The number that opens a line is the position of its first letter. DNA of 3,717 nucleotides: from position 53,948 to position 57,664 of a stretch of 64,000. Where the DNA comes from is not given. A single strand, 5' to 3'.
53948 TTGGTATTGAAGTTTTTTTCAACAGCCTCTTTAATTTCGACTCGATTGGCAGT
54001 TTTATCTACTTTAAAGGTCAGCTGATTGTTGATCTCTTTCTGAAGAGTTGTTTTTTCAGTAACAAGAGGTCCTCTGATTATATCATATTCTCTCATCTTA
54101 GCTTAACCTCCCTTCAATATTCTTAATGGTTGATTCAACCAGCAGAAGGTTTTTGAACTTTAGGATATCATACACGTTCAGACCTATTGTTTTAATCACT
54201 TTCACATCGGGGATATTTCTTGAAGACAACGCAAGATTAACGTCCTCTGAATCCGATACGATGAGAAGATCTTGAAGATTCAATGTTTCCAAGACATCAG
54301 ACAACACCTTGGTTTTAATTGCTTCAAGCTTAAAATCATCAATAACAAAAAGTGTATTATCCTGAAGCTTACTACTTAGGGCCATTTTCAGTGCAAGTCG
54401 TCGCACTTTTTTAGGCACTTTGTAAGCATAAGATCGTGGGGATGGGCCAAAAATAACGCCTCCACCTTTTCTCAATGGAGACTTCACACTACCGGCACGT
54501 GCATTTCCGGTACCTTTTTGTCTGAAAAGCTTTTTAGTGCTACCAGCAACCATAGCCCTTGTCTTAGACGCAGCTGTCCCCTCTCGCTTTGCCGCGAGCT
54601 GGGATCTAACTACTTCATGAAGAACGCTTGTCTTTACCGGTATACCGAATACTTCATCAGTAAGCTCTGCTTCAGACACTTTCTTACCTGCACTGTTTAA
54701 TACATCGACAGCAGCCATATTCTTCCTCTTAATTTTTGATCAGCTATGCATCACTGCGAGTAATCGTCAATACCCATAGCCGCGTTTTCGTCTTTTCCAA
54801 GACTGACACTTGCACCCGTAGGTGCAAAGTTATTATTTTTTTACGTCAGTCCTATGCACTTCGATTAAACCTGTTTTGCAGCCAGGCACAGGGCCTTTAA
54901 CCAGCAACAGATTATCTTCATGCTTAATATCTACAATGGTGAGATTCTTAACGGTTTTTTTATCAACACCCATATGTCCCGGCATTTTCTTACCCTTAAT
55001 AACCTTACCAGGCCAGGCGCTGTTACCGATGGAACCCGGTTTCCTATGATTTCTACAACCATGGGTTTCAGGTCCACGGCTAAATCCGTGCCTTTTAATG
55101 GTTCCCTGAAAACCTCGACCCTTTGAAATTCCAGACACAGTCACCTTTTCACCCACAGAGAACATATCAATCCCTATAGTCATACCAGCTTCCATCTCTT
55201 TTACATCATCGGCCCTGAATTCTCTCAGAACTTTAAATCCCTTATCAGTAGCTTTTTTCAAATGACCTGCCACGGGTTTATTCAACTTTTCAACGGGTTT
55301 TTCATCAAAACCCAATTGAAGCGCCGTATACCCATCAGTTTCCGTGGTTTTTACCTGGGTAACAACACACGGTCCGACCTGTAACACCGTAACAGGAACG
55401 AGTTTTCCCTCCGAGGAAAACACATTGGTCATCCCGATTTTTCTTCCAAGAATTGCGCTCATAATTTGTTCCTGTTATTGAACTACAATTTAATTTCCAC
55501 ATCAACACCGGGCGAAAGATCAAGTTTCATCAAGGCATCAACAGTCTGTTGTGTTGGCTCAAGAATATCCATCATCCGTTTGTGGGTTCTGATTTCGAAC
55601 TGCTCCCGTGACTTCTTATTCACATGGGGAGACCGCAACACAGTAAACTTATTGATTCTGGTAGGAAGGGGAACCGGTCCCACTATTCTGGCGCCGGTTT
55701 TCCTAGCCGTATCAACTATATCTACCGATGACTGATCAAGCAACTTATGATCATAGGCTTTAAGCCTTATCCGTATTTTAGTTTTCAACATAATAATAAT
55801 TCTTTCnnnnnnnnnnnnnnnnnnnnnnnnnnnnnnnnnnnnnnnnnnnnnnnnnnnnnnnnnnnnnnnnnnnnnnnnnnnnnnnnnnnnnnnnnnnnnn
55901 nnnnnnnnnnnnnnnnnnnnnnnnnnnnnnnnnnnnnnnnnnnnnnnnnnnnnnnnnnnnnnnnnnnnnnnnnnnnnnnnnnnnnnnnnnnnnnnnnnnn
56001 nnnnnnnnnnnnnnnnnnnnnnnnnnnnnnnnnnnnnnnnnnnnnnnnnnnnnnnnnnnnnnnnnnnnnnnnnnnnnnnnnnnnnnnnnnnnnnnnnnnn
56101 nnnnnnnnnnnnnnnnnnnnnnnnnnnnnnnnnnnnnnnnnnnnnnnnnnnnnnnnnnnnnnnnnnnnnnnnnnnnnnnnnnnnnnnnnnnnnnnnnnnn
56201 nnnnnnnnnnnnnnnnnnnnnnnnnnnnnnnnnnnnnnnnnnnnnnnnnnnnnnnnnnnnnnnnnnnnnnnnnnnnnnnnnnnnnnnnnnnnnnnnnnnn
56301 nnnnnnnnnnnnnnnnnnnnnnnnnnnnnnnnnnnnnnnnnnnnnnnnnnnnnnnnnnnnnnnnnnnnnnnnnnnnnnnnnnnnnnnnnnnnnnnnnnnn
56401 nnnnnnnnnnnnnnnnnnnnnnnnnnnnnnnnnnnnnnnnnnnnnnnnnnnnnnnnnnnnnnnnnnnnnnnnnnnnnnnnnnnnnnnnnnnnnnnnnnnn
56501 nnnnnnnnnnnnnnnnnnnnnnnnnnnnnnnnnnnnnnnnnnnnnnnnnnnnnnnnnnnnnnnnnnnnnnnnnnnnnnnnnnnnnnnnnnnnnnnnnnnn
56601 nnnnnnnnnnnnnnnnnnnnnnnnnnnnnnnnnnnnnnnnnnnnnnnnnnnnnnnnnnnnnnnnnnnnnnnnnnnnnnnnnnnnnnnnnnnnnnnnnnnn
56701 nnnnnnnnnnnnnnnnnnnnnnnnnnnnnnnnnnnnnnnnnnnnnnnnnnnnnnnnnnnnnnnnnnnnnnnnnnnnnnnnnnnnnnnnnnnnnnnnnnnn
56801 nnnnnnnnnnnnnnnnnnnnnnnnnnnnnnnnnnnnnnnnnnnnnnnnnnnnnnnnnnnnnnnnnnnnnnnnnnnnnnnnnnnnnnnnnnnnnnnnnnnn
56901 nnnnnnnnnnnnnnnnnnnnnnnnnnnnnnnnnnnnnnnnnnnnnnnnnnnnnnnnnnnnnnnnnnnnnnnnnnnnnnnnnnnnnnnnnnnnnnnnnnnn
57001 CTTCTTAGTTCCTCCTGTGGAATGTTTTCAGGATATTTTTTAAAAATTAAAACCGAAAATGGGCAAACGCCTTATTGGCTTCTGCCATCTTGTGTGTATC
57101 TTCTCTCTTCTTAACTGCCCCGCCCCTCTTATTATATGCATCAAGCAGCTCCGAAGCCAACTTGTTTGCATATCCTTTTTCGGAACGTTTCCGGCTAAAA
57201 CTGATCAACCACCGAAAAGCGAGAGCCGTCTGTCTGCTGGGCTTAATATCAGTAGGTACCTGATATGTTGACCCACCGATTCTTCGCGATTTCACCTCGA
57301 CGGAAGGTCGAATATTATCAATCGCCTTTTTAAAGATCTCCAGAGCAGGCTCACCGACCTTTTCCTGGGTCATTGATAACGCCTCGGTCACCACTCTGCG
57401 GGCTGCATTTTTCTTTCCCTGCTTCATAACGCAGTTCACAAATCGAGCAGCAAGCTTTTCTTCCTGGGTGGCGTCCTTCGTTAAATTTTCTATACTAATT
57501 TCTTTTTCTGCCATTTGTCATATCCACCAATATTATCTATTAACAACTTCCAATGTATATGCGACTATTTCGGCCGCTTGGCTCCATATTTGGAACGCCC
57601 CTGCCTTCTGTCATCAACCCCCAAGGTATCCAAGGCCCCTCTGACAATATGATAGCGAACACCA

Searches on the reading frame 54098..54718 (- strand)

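Call 21: search_protein_families(library=pfam, proteins=[window:54098-54718:-], max_evalue=0.001)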
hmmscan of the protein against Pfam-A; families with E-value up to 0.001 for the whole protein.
window:54098-54718:- (206 aa): 1 family
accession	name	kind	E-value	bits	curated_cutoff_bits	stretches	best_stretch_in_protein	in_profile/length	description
PF00573.27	Ribosomal_L4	-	6.9e-71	238.3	25.8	1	18-204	2-190/190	Ribosomal protein L4/L1 family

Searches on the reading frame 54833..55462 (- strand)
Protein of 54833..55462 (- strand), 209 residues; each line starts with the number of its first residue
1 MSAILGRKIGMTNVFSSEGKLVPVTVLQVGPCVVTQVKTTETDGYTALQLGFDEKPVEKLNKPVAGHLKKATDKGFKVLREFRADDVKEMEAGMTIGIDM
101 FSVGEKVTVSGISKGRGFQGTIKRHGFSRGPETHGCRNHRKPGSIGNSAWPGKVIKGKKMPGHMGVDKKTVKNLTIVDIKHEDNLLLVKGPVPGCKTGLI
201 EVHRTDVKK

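Call 21: search_protein_families(library=pfam, proteins=[window:54833-55462:-], max_evalue=0.001)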
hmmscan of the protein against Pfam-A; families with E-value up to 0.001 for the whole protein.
window:54833-55462:- (209 aa): 1 family
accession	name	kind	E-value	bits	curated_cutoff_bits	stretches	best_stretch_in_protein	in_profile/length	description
PF00297.29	Ribosomal_L3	-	1.4e-13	51.1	22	1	99-182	210-291/369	Ribosomal protein L3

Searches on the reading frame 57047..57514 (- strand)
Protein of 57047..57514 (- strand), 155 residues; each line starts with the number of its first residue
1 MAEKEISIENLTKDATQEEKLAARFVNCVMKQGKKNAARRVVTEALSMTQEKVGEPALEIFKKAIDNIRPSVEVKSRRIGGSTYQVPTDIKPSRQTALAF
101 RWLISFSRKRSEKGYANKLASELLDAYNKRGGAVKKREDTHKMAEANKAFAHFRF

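Call 21: search_protein_families(library=pfam, proteins=[window:57047-57514:-], max_evalue=0.001)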
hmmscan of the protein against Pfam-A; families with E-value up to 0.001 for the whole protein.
window:57047-57514:- (155 aa): 1 family
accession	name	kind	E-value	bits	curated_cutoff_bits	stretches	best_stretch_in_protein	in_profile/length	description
PF00177.27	Ribosomal_S7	-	2.6e-55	186.5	24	1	6-148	6-148/148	Ribosomal protein S7p/S5e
